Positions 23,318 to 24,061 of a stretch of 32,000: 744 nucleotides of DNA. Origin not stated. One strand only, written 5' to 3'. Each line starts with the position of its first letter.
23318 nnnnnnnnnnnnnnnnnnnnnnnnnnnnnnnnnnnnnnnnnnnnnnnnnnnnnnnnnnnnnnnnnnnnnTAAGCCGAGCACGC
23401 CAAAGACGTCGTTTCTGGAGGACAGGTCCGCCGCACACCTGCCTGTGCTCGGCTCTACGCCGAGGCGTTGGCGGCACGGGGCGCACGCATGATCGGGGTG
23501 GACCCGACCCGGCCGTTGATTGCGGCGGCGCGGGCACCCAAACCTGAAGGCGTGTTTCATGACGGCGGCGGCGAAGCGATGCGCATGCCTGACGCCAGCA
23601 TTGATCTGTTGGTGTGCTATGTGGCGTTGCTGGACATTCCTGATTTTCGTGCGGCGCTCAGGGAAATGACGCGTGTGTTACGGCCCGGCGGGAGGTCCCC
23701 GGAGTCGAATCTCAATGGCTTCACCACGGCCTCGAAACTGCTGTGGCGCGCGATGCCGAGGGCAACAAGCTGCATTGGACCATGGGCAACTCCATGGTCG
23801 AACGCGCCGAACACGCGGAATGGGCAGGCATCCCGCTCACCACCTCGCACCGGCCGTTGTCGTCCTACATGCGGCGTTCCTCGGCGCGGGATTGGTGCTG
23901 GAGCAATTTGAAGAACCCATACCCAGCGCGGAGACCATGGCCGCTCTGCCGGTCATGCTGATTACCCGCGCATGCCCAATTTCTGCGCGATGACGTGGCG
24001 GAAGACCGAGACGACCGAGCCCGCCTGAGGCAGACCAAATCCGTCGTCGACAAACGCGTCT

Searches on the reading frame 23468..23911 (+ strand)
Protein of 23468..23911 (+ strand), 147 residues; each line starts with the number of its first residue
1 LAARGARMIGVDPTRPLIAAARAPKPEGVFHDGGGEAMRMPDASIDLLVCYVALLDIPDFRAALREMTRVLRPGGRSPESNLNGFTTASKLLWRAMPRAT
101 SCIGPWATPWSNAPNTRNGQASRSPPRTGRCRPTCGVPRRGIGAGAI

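Call 3: search_protein_families(library=pfam, proteins=[window:23468-23911:+], max_evalue=0.1)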
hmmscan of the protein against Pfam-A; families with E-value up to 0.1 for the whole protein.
window:23468-23911:+ (147 aa): 7 families
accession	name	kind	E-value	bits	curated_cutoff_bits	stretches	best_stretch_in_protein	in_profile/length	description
PF08241.18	Methyltransf_11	-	6.2e-13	49.6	21.2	1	2-76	15-92/95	Methyltransferase domain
PF13649.12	Methyltransf_25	-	4.2e-10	40.6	27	1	2-75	16-97/97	Methyltransferase domain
PF08242.18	Methyltransf_12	-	4.5e-05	24.5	30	1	4-76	19-97/98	Methyltransferase domain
PF13847.12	Methyltransf_31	-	6.2e-05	23.2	27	1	6-76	29-106/145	Methyltransferase domain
PF01209.24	Ubie_methyltran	-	0.0002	21.3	20.1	1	32-76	104-148/233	ubiE/COQ5 methyltransferase family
PF13489.12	Methyltransf_23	-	0.013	15.6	27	1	1-75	40-112/164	Methyltransferase domain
PF05148.21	Methyltransf_8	-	0.023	15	27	1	39-76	117-153/219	Hypothetical methyltransferase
